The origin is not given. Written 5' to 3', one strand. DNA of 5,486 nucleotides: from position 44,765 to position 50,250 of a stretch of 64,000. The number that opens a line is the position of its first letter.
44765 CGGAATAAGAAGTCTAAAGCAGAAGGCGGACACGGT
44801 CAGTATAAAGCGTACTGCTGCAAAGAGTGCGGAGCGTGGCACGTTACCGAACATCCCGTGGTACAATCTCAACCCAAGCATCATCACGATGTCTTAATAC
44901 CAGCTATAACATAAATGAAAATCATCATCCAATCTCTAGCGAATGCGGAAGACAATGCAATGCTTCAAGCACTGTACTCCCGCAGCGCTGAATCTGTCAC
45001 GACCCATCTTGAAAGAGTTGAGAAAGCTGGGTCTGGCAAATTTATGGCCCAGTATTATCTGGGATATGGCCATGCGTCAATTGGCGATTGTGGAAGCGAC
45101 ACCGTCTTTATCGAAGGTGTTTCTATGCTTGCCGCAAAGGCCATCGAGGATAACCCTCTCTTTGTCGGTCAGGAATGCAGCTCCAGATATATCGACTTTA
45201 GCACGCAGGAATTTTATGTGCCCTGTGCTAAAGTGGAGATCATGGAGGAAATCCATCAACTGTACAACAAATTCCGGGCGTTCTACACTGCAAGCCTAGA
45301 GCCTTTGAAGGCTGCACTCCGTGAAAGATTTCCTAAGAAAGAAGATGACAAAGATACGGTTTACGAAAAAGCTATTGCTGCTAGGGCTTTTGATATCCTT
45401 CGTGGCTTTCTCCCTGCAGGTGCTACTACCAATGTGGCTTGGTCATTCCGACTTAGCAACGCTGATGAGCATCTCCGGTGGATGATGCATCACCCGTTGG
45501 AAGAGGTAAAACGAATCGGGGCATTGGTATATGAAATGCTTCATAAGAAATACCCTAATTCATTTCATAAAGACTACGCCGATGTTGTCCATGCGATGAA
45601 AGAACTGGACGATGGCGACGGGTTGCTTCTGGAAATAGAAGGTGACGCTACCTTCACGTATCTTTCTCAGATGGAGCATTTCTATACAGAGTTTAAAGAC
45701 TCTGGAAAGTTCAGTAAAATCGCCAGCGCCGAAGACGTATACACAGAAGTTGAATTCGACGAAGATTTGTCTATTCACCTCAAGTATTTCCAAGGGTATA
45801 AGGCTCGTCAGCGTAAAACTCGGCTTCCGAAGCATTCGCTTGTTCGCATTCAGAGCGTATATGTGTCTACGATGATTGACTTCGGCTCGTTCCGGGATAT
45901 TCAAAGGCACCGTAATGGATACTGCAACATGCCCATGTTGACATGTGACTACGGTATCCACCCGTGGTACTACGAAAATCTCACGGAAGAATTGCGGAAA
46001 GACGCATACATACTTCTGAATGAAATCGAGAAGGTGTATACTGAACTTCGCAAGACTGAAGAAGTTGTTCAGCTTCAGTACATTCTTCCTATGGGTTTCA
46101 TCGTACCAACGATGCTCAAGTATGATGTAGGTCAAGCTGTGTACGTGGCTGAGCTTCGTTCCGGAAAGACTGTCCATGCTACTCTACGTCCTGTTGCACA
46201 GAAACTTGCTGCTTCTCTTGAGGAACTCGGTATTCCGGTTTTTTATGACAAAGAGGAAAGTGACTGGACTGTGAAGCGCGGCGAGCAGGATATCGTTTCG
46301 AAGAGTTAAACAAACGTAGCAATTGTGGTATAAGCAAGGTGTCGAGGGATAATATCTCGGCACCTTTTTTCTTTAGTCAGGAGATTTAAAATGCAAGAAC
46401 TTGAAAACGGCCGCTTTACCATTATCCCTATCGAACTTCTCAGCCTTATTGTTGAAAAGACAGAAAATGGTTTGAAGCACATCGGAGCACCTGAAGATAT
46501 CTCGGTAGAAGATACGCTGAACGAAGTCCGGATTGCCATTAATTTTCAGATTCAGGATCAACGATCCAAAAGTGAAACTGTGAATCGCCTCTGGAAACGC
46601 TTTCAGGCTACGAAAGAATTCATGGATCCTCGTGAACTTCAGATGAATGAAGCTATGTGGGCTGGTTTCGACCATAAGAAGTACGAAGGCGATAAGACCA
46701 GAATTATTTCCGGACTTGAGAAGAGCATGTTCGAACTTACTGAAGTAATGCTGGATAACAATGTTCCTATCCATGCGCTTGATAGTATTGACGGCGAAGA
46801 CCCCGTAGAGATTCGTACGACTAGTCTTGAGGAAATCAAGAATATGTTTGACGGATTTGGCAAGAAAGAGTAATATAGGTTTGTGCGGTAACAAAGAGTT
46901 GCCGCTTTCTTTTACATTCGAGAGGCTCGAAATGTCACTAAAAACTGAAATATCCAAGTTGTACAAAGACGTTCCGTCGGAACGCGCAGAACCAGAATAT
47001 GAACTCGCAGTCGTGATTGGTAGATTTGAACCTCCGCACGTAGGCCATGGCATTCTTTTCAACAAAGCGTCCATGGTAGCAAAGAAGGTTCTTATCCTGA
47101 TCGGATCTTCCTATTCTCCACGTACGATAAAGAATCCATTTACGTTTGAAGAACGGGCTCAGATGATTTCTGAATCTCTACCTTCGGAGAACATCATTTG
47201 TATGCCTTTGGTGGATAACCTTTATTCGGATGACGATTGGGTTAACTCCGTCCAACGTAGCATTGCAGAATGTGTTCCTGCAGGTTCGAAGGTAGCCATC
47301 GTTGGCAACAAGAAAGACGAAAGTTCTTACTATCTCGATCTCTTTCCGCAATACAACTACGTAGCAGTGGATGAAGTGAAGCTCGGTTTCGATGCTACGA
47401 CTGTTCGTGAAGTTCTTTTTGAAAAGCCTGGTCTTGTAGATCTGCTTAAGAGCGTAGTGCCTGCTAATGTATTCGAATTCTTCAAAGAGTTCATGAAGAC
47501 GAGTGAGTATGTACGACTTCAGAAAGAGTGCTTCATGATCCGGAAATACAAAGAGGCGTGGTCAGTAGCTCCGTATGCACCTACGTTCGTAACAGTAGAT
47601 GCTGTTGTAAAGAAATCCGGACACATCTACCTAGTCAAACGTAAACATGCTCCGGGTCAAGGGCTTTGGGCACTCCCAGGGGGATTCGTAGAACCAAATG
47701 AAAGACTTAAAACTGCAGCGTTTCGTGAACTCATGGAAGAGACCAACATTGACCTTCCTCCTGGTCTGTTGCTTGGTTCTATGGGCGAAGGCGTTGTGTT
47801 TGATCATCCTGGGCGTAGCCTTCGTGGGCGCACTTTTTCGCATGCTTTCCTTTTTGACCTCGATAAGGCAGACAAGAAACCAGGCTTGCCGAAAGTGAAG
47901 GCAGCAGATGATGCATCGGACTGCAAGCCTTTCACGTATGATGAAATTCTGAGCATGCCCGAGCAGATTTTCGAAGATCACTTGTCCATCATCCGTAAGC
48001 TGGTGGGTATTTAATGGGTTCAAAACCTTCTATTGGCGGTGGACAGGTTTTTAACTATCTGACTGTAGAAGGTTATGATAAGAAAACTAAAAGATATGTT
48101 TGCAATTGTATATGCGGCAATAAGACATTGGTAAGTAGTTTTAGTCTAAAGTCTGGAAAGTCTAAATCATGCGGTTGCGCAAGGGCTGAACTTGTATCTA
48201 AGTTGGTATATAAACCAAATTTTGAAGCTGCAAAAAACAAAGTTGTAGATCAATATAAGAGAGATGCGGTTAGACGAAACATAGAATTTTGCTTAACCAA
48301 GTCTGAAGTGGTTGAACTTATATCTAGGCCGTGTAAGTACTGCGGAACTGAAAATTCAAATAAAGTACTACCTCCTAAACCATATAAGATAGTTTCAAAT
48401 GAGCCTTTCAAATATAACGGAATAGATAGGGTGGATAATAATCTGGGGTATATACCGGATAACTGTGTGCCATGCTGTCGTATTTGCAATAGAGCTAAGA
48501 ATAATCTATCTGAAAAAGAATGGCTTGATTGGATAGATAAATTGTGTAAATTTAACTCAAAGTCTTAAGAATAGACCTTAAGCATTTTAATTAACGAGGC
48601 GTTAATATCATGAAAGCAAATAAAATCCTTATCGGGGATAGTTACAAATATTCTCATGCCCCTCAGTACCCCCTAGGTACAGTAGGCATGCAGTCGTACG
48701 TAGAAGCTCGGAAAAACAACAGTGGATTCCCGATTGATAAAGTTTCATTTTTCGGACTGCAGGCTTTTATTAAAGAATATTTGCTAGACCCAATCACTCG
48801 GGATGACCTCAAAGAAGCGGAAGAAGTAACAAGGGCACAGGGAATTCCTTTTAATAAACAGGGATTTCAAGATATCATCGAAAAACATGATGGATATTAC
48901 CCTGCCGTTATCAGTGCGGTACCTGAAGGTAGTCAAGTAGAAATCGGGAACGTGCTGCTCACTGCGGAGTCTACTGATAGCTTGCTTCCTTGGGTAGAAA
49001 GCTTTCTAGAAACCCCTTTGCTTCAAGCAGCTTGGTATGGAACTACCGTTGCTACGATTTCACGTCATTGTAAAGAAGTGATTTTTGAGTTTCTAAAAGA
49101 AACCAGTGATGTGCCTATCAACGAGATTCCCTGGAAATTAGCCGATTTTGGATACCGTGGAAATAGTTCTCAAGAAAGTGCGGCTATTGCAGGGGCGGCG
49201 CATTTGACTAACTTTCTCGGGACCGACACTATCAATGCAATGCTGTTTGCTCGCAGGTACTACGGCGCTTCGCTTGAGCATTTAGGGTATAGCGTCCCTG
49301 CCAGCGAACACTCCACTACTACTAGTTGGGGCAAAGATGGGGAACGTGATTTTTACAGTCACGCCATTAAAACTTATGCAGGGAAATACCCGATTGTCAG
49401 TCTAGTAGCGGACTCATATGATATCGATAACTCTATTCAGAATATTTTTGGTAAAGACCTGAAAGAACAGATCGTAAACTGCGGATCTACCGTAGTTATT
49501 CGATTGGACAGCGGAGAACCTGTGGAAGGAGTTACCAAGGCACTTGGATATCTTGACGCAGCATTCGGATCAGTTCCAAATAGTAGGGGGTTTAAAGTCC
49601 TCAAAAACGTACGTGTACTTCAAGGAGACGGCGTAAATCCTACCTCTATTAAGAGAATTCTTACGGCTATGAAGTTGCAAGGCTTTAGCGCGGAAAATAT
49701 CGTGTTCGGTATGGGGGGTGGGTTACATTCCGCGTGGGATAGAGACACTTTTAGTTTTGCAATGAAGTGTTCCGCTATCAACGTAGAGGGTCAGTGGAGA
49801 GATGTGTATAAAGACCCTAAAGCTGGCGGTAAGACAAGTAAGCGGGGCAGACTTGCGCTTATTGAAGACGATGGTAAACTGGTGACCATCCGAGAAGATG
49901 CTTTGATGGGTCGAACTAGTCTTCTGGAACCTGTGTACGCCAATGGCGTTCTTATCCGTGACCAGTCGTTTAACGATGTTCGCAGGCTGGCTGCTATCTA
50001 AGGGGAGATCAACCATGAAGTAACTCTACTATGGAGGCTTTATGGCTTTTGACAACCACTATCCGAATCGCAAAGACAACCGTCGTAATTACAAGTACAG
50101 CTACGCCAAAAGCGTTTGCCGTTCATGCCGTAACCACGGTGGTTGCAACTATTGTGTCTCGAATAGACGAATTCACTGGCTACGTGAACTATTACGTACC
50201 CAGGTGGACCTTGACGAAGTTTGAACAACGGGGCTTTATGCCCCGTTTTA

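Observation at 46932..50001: NAD+ salvage pair NadV-NatV, split by an HNH endonuclease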

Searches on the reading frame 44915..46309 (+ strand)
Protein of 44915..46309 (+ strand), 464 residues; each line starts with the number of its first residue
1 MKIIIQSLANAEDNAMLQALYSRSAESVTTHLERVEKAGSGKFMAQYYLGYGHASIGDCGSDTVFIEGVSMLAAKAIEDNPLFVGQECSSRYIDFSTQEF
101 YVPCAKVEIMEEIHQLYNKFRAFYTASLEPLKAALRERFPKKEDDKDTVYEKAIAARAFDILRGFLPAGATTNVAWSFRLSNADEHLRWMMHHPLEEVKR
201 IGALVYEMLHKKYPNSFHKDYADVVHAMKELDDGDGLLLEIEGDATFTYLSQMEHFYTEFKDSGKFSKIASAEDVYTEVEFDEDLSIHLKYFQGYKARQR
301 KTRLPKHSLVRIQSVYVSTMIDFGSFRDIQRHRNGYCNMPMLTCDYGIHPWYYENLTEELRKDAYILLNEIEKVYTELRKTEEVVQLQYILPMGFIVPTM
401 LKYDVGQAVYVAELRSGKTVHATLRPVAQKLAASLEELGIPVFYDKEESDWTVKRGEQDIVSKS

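Call 3: search_protein_families(library=pfam, proteins=[window:44915-46309:+], max_evalue=0.01)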
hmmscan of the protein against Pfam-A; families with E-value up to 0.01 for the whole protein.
window:44915-46309:+ (464 aa): 1 family
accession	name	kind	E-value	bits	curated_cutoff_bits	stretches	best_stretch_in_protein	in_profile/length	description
PF02511.20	Thy1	-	6.4e-13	49.3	24.8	1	14-215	12-191/191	Thymidylate synthase complementing protein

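Call 4: search_protein_families(library=phrogs, proteins=[window:44915-46309:+], max_evalue=0.001)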
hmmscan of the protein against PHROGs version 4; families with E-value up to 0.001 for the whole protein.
window:44915-46309:+ (464 aa): 1 family
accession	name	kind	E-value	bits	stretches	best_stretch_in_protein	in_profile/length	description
phrog_36506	-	DNA, RNA and nucleotide metabolism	5.1e-17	62.5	1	15-175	39-191/491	thymidylate synthase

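Call 6: search_protein_families(library=ncbifam, proteins=[window:44915-46309:+], max_evalue=0.001)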
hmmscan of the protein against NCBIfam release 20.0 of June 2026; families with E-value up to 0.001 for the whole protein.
window:44915-46309:+ (464 aa): 0 families

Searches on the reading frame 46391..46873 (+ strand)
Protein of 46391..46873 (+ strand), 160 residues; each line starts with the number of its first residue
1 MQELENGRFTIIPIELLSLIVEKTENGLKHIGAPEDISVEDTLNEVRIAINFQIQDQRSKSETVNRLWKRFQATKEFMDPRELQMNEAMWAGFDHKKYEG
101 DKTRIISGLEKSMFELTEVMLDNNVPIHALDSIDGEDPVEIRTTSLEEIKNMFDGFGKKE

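Call 3: search_protein_families(library=pfam, proteins=[window:46391-46873:+], max_evalue=0.01)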
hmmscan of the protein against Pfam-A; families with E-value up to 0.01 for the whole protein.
window:46391-46873:+ (160 aa): 0 families

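Call 4: search_protein_families(library=phrogs, proteins=[window:46391-46873:+], max_evalue=0.001)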
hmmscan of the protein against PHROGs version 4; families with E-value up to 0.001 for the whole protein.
window:46391-46873:+ (160 aa): 0 families

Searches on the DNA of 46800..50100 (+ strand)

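Call 5: search_dna_similar(query=window:46800-50100:+, collection=phages, mode=near, max_rows=40)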
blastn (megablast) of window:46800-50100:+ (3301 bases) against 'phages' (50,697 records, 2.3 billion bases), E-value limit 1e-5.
No match.
